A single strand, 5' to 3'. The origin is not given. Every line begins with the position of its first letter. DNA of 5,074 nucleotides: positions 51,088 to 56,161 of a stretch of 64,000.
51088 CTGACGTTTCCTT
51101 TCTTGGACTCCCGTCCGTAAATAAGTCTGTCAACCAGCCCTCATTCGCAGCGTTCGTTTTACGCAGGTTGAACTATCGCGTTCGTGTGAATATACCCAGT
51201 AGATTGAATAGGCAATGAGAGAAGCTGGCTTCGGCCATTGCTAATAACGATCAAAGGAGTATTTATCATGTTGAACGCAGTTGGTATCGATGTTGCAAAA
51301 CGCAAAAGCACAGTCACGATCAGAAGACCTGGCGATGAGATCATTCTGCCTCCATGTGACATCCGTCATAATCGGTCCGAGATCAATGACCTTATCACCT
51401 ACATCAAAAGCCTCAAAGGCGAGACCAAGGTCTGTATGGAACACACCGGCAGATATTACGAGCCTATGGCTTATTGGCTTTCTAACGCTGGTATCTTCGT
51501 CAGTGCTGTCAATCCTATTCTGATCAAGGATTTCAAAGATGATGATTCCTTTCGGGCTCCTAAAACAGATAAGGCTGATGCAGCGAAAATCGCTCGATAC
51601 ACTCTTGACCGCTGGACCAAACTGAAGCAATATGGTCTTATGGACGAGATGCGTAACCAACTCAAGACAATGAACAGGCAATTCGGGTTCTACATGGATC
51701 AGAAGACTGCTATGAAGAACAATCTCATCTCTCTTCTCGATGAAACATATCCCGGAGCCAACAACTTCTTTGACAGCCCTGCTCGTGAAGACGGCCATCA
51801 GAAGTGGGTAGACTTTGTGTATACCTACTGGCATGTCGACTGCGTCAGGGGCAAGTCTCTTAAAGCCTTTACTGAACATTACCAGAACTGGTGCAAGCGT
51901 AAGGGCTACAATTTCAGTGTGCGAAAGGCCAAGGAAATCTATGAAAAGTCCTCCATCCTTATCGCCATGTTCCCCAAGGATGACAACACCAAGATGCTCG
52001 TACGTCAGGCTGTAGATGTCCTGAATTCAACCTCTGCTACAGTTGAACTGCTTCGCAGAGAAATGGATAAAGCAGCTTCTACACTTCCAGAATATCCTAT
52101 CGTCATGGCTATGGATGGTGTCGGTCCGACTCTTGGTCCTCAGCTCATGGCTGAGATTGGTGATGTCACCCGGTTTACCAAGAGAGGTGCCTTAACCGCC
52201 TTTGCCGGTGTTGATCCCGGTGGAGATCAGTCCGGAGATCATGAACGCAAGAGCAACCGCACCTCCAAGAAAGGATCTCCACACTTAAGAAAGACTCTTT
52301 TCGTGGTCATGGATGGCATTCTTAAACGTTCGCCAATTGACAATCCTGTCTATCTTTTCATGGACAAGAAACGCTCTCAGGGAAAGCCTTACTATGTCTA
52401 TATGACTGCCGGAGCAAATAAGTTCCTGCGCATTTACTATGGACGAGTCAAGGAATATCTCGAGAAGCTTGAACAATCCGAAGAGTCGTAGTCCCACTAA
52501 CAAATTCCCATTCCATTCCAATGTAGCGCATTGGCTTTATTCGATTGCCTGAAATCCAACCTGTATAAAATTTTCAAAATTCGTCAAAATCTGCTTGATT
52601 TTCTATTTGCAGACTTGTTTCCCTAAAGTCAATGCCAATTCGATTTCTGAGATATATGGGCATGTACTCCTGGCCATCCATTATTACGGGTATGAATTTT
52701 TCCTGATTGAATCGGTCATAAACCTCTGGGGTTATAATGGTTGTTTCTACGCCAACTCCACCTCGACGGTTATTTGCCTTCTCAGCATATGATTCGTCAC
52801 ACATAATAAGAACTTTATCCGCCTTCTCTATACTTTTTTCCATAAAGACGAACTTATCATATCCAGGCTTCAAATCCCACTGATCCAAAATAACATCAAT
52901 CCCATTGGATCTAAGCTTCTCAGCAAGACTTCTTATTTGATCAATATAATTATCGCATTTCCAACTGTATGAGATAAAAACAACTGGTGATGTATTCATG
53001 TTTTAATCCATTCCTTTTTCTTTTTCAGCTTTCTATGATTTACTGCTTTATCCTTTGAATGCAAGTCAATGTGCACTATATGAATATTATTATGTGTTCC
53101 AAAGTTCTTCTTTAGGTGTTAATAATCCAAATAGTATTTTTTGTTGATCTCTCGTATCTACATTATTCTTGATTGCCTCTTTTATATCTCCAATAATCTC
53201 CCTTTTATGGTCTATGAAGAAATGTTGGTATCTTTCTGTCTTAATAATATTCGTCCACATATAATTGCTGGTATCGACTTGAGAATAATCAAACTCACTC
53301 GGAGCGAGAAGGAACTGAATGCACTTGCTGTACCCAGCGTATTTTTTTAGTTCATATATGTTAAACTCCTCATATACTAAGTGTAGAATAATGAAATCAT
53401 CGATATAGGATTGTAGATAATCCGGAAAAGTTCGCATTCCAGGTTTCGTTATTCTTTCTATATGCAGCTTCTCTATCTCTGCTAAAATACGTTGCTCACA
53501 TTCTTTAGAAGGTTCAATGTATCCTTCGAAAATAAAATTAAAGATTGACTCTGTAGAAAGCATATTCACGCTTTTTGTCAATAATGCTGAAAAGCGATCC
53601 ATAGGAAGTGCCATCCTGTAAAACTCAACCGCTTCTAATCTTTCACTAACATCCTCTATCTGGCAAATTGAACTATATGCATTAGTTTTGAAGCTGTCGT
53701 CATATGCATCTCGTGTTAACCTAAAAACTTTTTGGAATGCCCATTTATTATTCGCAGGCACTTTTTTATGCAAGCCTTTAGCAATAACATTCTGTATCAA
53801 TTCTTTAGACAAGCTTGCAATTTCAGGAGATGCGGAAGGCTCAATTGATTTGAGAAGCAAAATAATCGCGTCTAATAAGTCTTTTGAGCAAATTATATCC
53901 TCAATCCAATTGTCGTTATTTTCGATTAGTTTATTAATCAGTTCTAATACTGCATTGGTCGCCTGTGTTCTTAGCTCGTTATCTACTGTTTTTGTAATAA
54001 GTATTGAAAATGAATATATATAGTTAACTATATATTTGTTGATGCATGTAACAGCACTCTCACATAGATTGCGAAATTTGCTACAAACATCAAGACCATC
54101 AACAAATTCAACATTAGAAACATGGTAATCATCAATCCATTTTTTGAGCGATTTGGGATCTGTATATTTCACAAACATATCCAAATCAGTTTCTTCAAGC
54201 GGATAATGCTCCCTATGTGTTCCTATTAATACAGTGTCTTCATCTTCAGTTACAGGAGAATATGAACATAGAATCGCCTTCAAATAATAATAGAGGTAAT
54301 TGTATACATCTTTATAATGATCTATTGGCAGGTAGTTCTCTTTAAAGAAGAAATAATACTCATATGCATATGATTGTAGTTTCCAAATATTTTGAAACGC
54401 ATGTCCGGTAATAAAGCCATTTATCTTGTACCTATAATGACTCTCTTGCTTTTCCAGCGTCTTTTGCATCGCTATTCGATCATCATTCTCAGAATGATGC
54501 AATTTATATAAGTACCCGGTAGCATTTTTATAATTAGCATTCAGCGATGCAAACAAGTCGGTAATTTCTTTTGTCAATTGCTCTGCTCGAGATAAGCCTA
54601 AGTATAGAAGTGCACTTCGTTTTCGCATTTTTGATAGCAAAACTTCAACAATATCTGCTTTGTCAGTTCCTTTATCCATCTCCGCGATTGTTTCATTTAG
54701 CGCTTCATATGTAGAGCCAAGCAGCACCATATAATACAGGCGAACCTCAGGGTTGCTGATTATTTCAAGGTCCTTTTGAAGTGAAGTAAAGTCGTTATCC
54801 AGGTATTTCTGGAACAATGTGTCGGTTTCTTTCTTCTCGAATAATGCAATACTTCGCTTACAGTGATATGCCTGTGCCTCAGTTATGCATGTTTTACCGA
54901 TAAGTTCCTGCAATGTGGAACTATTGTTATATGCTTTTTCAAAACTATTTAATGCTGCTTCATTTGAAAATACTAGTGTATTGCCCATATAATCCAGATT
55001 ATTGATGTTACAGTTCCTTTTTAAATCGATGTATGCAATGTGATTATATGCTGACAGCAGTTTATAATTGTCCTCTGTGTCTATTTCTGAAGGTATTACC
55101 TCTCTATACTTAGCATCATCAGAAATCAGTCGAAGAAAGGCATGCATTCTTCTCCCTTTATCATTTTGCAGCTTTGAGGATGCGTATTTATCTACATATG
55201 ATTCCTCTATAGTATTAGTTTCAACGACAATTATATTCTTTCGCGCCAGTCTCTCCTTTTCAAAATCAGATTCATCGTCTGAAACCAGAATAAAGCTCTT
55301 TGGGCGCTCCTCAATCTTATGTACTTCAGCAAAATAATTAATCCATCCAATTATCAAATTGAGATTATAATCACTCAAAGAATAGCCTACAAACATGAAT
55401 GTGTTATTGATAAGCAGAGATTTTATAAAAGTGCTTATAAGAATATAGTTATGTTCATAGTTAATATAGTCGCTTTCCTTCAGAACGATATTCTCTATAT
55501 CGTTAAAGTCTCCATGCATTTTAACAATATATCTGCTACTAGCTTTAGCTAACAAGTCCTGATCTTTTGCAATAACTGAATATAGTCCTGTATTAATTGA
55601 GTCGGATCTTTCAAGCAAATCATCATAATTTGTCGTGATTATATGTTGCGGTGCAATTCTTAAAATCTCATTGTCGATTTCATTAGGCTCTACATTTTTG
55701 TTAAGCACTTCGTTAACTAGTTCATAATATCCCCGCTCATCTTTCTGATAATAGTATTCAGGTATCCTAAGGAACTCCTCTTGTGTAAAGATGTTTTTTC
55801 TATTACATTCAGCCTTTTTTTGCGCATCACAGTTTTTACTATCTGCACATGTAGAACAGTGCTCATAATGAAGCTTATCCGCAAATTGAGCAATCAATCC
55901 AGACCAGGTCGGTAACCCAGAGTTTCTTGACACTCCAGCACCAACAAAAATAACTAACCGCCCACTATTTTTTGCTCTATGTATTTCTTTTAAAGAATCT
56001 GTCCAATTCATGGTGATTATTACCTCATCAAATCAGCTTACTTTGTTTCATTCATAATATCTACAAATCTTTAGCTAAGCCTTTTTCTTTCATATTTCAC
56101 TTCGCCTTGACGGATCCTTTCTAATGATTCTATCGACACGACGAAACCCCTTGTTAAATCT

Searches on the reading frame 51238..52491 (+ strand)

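Call 55: search_protein_families(library=pfam, proteins=[window:51238-52491:+], max_evalue=0.00001)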
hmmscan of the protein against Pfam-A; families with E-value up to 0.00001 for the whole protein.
window:51238-52491:+ (417 aa): 2 families
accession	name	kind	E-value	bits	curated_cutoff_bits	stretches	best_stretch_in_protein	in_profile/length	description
PF01548.23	DEDD_Tnp_IS110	-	2e-26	93.1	29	1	15-172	1-155/155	Transposase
PF02371.22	Transposase_20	-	2.1e-19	70.1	21.3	1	288-357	3-71/87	Transposase IS116/IS110/IS902 family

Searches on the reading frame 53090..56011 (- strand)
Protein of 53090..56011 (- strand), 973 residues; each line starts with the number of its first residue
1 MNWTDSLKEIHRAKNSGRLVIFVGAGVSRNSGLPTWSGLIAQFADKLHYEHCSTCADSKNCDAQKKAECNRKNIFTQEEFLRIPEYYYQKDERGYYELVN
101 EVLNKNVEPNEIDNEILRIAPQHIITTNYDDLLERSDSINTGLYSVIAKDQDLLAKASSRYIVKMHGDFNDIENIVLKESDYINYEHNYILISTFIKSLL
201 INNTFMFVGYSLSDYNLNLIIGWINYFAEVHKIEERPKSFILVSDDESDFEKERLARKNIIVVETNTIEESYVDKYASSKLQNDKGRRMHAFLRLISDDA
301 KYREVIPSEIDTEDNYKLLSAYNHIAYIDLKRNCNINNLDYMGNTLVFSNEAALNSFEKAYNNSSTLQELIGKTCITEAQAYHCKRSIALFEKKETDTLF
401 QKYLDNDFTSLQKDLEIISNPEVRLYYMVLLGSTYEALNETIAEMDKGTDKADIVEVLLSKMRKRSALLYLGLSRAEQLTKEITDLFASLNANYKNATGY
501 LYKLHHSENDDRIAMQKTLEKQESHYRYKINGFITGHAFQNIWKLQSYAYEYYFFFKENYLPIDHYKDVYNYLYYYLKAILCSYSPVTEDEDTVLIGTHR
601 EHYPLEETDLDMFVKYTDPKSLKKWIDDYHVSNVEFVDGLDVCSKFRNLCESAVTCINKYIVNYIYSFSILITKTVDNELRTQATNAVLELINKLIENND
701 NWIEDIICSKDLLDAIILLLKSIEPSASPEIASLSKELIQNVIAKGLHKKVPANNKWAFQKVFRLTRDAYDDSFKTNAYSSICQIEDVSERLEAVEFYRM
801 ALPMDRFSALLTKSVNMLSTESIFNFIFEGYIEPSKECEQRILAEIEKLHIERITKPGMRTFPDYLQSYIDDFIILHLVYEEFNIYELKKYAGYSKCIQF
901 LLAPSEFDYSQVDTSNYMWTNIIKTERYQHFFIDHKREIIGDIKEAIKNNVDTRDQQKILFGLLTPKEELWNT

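Call 55: search_protein_families(library=pfam, proteins=[window:53090-56011:-], max_evalue=0.00001)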
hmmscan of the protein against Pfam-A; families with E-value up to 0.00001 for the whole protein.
window:53090-56011:- (973 aa): 1 family
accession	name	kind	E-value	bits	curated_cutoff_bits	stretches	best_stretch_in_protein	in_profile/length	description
PF13289.12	SIR2_2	-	2.2e-23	83.4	24.5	1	123-260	2-138/141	SIR2-like domain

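Call 57: search_protein_families(library=padloc, proteins=[window:53090-56011:-], max_evalue=0.001)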
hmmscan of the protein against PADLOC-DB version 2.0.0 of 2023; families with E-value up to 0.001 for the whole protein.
window:53090-56011:- (973 aa): 11 families
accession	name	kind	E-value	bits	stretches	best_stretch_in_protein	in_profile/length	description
PDLC00407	ThsA1|ThsA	-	1.8e-29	100.7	2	78-249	58-230/478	STALD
PDLC04968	PDC-S25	-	6.8e-26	89.3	1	1-269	8-284/517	-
PDLC00409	ThsA1|ThsA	-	3e-23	80.4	2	74-229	55-214/242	STALD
PDLC02184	Dsr2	-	8.8e-23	78.3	1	6-278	12-272/1222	-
PDLC04967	PDC-S25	-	2.1e-17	61.3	1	103-223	128-250/528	-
PDLC03856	LmuA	-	8.5e-15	52.8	1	6-232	4-226/433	-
PDLC04167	Dsr1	-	5.6e-12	42.2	1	9-262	13-265/1248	-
PDLC02419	Aga_SIR2-PNTD1-PNTD2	-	1.6e-07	28.4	0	15-78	4-65/558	Class I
PDLC05061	PDC-S65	-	5.6e-06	23.9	0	124-173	142-195/592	-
PDLC05060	PDC-S65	-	5.1e-05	20.4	1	124-186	50-115/503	-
PDLC02183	Dsr1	-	0.00049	15.9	0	8-216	12-222/1275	-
